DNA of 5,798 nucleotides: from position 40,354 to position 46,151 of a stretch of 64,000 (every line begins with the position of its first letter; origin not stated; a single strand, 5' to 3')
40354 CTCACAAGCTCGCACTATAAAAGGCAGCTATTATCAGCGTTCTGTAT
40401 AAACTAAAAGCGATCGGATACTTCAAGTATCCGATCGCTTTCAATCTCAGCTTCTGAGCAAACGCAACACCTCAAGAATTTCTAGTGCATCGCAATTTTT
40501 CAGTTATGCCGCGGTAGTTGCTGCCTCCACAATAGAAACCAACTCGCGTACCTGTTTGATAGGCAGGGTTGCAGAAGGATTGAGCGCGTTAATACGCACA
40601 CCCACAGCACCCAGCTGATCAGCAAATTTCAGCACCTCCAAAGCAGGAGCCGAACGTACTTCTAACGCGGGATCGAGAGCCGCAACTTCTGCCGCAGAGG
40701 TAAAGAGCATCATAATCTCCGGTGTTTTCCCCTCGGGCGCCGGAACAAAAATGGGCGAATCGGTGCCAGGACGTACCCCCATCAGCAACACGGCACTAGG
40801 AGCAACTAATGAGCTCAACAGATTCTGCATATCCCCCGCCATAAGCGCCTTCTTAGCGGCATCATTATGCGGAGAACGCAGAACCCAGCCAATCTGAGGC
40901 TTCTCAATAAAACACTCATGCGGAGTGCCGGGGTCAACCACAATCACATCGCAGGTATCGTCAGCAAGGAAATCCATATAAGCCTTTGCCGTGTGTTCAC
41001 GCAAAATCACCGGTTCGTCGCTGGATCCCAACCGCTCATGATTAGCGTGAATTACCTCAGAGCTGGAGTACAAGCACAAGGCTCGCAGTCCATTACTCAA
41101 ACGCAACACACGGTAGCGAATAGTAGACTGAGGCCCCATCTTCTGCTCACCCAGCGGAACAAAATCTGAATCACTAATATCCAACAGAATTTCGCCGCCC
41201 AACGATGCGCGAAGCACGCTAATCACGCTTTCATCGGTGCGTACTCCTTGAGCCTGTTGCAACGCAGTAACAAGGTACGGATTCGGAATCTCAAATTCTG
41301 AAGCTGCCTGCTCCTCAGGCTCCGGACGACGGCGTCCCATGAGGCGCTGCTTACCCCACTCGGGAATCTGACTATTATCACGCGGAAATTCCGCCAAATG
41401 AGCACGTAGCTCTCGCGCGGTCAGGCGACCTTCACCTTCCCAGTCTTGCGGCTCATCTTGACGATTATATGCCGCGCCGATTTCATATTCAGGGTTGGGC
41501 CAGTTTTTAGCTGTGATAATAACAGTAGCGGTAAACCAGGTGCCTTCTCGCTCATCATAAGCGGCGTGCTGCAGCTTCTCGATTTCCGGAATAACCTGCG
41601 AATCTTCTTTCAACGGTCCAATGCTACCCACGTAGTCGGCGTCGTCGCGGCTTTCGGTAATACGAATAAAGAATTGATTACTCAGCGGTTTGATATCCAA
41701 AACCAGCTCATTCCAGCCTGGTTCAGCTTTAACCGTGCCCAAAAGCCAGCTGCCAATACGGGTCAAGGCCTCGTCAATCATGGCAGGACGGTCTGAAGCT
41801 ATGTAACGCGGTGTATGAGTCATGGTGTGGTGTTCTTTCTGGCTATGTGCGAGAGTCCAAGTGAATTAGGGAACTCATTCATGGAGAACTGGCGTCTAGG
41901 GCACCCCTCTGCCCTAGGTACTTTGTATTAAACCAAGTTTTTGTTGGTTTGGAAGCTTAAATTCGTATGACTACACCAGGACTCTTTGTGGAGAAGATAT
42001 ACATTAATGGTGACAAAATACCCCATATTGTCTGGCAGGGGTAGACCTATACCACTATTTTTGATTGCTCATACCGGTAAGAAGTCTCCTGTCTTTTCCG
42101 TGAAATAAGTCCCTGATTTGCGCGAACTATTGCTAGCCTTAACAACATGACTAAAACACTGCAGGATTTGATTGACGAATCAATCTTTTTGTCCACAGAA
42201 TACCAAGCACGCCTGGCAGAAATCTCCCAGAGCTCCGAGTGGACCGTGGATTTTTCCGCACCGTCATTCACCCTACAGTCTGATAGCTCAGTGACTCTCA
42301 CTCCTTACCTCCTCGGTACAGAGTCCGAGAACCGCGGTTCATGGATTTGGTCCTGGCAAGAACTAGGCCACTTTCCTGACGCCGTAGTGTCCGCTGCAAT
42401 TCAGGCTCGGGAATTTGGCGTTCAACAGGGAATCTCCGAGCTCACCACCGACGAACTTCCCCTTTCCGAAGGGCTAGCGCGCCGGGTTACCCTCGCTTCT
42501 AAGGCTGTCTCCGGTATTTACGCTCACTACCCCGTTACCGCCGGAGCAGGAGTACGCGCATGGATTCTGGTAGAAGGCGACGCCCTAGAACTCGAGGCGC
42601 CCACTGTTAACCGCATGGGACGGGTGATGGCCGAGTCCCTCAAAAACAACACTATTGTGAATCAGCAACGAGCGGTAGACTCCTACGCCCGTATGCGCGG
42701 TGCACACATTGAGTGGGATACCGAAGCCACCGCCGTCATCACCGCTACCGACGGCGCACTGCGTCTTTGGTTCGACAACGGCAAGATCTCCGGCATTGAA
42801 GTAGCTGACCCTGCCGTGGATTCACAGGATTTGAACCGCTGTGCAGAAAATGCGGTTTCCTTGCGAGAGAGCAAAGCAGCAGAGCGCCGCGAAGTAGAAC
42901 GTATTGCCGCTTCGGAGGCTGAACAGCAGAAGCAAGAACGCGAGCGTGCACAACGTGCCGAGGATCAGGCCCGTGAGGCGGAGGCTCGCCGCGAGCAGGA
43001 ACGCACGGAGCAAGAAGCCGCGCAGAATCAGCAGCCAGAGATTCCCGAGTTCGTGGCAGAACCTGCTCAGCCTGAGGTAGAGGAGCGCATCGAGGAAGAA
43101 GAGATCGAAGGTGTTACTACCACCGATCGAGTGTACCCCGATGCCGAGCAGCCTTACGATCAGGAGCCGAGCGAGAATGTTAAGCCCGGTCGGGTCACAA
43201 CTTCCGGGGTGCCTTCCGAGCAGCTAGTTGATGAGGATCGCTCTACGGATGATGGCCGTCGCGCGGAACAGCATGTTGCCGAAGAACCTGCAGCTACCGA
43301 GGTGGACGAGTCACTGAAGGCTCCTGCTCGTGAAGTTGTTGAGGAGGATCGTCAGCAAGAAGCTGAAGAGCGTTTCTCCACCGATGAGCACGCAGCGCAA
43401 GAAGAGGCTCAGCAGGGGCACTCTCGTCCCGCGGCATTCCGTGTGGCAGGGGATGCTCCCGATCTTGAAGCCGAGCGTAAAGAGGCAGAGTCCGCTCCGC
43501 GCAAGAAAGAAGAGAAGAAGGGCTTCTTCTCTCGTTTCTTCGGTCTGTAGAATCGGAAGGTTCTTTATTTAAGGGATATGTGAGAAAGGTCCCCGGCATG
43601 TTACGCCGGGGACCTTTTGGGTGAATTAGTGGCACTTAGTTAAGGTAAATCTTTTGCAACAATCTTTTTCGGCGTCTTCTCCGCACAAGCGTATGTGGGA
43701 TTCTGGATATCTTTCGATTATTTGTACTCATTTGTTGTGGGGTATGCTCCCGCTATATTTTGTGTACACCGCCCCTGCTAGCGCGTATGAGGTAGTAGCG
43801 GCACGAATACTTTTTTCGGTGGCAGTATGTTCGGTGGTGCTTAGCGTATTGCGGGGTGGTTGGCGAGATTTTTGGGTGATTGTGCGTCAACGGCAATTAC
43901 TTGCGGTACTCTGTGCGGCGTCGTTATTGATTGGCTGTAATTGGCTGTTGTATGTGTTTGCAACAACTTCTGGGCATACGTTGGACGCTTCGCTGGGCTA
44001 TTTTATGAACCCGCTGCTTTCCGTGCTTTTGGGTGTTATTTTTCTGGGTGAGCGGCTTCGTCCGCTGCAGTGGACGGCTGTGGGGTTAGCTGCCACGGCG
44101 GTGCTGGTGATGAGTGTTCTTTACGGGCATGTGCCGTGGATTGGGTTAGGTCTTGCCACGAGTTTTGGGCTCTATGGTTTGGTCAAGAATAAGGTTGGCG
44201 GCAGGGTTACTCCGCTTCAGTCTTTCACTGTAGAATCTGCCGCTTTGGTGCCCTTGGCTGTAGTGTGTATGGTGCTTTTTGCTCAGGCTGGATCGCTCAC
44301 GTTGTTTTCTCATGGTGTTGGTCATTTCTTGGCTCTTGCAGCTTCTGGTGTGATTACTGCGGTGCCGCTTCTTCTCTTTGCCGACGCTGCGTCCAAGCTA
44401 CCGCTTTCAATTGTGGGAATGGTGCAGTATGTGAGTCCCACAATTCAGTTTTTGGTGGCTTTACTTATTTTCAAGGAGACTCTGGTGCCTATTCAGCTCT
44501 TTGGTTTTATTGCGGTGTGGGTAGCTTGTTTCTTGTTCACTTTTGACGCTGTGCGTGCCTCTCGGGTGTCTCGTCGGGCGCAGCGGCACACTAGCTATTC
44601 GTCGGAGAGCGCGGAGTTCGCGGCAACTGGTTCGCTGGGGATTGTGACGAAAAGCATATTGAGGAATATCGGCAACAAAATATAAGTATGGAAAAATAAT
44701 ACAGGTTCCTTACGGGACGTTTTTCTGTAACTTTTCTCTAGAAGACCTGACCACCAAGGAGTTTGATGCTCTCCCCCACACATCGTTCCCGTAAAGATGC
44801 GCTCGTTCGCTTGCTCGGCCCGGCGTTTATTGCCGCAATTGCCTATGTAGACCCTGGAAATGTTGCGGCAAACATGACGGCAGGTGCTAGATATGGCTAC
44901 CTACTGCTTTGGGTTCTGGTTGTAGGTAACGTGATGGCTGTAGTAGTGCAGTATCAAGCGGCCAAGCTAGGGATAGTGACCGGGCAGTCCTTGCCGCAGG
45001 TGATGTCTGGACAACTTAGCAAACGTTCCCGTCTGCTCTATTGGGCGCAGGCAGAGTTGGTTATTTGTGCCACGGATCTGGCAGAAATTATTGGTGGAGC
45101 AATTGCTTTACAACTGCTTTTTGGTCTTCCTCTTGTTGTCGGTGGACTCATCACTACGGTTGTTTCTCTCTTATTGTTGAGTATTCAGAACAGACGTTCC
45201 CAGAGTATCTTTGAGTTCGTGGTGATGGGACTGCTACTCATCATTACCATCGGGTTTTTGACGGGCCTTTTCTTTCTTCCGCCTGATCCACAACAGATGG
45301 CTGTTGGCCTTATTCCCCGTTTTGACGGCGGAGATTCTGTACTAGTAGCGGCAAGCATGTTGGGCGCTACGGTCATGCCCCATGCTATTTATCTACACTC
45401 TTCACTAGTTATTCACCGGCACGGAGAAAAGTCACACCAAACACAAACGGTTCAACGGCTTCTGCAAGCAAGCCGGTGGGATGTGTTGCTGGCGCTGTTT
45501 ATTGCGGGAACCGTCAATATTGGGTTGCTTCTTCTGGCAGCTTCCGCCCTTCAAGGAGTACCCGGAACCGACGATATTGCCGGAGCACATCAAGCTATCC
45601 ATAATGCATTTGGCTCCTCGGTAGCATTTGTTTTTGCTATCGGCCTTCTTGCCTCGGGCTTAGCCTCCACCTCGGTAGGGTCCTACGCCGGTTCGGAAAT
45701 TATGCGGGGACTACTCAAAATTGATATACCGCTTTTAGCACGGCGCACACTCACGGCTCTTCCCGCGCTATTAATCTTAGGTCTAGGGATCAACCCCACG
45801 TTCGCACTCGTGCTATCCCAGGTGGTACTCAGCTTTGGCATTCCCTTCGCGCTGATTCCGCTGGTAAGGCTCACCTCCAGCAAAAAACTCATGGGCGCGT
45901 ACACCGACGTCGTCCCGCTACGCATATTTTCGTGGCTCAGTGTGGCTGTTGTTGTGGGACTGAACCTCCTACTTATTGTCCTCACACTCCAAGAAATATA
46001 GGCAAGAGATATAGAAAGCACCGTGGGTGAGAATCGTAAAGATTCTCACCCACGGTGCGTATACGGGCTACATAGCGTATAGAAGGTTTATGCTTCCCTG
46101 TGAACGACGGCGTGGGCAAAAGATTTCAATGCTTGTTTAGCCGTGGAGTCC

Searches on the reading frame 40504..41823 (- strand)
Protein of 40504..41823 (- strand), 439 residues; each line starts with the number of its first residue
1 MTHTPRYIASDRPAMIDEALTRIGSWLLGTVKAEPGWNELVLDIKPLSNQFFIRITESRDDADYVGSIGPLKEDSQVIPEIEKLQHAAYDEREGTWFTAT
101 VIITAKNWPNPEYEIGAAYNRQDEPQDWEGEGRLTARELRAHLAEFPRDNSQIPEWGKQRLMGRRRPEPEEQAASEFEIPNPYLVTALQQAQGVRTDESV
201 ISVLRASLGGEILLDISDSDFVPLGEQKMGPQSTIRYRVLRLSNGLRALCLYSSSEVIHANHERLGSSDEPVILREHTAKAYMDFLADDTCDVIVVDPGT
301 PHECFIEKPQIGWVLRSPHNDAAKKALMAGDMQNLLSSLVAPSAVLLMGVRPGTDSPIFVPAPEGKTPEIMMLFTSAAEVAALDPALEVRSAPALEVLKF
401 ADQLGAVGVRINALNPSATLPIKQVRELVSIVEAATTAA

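Call 4: search_protein_families(library=pfam, proteins=[window:40504-41823:-])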
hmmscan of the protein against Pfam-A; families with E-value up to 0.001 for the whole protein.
window:40504-41823:- (439 aa): 1 family
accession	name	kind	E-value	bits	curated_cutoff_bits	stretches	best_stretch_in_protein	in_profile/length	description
PF07179.17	SseB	-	4.9e-14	53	21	1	184-312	1-123/124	SseB protein N-terminal domain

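Call 5: search_protein_families(library=ncbifam, proteins=[window:40504-41823:-])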
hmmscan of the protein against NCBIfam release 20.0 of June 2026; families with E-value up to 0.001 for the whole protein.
window:40504-41823:- (439 aa): 0 families

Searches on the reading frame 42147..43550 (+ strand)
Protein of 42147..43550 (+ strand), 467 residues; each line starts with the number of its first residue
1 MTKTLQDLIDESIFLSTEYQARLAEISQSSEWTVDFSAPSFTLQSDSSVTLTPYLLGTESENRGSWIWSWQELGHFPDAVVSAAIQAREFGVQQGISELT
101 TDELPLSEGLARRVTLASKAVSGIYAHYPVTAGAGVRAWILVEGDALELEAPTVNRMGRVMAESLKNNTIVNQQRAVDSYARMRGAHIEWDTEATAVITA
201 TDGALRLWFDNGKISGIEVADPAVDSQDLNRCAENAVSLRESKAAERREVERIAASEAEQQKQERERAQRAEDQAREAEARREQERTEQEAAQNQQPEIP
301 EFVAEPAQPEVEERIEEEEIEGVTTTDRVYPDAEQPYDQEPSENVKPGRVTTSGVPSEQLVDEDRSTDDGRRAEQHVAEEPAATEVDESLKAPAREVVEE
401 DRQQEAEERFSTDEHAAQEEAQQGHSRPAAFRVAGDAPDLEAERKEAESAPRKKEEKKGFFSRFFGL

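Call 4: search_protein_families(library=pfam, proteins=[window:42147-43550:+])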
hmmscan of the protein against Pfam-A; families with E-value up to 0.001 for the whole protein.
window:42147-43550:+ (467 aa): 1 family
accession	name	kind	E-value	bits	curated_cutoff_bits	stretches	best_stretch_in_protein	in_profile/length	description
PF21813.2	DUF6882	-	8e-25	87.8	23.9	1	6-143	1-140/142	Family of unknown function (DUF6882)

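Call 5: search_protein_families(library=ncbifam, proteins=[window:42147-43550:+])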
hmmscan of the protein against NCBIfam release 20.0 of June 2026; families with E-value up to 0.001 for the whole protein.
window:42147-43550:+ (467 aa): 0 families

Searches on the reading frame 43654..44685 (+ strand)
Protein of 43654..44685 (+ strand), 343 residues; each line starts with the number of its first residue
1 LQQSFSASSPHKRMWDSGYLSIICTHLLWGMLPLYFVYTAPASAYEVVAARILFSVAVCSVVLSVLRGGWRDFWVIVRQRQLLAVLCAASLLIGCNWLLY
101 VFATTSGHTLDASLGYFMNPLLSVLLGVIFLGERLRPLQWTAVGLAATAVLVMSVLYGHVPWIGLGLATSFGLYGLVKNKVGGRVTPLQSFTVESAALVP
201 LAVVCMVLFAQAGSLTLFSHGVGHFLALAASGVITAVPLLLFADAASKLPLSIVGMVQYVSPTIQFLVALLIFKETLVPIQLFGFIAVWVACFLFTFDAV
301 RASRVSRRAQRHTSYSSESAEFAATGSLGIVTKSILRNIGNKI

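Call 4: search_protein_families(library=pfam, proteins=[window:43654-44685:+])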
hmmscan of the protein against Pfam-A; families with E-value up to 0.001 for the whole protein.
window:43654-44685:+ (343 aa): 1 family
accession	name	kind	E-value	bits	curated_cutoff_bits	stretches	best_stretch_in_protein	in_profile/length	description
PF00892.27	EamA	-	7.3e-18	65.6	28.2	2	17-154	2-134/135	EamA-like transporter family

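Call 5: search_protein_families(library=ncbifam, proteins=[window:43654-44685:+])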
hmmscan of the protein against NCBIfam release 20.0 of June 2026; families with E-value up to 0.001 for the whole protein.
window:43654-44685:+ (343 aa): 4 families
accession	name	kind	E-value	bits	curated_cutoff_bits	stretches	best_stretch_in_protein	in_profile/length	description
TIGR00688.1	rarD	equivalog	1.8e-57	194.8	130.15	1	18-272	3-255/256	EamA family transporter RarD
NF011959.0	PRK15430.1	equivalog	1.1e-56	192.3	540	1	18-306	9-294/296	EamA family transporter RarD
TIGR00950.1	2A78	equivalog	9.3e-08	31.8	230.2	1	49-291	23-262/264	carboxylate/amino acid/amine transporter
NF007823.0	PRK10532.1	equivalog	8.7e-05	21.7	354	0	46-297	36-281/295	threonine/homoserine exporter RhtA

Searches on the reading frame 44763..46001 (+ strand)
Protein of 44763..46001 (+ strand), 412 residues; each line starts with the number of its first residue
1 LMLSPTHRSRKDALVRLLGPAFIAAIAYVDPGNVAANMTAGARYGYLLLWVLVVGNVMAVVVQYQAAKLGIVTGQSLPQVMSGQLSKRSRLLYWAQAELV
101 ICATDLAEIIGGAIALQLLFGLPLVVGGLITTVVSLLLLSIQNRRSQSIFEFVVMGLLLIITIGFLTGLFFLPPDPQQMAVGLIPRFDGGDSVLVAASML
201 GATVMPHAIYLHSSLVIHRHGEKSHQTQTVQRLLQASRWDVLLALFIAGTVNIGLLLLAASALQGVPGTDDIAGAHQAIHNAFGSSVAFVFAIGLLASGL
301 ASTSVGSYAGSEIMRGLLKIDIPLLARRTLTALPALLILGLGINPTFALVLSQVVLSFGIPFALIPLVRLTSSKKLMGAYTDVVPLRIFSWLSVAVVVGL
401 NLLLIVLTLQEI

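Call 4: search_protein_families(library=pfam, proteins=[window:44763-46001:+])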
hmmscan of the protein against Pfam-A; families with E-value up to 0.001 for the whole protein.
window:44763-46001:+ (412 aa): 1 family
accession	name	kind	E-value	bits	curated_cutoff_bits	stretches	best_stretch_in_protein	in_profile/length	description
PF01566.24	Nramp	-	4.9e-107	358.5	29.8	1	34-381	1-354/357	Natural resistance-associated macrophage protein-like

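Call 5: search_protein_families(library=ncbifam, proteins=[window:44763-46001:+])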
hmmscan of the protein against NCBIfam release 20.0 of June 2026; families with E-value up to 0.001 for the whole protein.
window:44763-46001:+ (412 aa): 3 families
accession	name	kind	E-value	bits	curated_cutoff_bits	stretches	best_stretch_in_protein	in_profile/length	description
NF001923.0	PRK00701.1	subfamily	4.7e-135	450.7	430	1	7-410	26-437/439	Mn(2+) uptake NRAMP transporter MntH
TIGR01197.1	nramp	subfamily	1.9e-85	287.5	272.5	1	14-377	3-390/390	metal ion transporter, metal ion (Mn2+/Fe2+) transporter (Nramp) family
NF037982.1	Nramp_1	equivalog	2.1e-57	195.2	50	1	19-376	1-404/404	Nramp family divalent metal transporter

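Call 22: find_homologous_proteins(query=window:44763-46001:+)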
Query window:44763-46001:+ (412 aa): 8000 proteins with E <= 0.001 among 8000 candidates; the best 120 are listed.
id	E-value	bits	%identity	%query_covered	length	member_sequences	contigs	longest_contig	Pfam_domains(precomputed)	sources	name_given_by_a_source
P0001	6.2e-249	843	100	100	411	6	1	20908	PF01566.26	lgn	-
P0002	3.8e-175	600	70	97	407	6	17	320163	PF01566.26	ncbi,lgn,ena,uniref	ncbi:Nramp family divalent metal transporter [uncultured Rothia sp.]|uniref:Nramp family divalent me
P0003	2.7e-166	571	69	98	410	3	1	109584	PF01566.26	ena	-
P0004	8.9e-165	566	70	97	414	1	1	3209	PF01566.26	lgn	-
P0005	6.2e-164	564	69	97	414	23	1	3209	PF01566.26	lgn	-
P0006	5.2e-162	557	68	97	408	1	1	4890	PF01566.26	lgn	-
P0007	3.7e-159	548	68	95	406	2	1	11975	PF01566.26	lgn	-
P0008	1.4e-153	529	65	98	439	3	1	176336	PF01566.26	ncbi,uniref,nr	ncbi:divalent metal cation transporter [Boudabousia liubingyangii]|uniref:Divalent metal cation tran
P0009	6.5e-153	527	63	97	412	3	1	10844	PF01566.26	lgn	-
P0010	3.7e-152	525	64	95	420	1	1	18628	PF01566.26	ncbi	ncbi:MAG: Nramp family divalent metal transporter [Terracoccus sp.]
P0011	4.3e-152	525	63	97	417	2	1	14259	PF01566.26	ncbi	ncbi:Nramp family divalent metal transporter [Specibacter sp. RAF43]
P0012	1.7e-151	523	67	92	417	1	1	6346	PF01566.26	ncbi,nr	ncbi:MAG: divalent metal cation transporter [Actinobacteria bacterium]|nr:MAG: divalent metal cation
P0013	2.4e-151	522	65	96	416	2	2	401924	PF01566.26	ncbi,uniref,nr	ncbi:Nramp family divalent metal transporter [Sediminihabitans luteus]|uniref:Nramp family divalent 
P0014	3.1e-151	522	63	98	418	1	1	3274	PF01566.26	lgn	-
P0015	1.1e-150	520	64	98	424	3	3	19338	PF01566.26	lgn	-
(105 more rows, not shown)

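Call 23: find_encoding_contigs(protein=P0002, flank=8000, max_places=3)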
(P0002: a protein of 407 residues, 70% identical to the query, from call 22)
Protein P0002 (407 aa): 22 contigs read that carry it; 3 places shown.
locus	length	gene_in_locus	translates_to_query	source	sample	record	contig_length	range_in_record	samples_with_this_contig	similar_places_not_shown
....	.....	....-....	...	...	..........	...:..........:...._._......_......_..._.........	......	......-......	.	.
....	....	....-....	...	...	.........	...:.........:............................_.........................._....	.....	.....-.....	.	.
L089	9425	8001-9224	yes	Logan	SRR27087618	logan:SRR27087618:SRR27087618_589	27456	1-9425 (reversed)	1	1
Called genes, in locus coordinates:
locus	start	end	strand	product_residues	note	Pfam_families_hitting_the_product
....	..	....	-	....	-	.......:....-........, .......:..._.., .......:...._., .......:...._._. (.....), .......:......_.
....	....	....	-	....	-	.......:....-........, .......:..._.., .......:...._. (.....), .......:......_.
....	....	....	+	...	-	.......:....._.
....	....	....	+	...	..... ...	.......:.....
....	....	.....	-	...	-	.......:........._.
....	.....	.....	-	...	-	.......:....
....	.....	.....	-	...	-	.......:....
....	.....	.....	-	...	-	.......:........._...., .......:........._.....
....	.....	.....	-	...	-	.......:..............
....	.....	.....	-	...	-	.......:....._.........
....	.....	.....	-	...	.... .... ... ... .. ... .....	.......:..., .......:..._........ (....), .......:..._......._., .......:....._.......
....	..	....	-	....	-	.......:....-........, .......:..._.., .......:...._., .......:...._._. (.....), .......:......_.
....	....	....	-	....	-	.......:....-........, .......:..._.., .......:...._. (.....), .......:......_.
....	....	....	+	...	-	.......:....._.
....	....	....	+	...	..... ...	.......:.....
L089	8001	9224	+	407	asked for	PF01566:Nramp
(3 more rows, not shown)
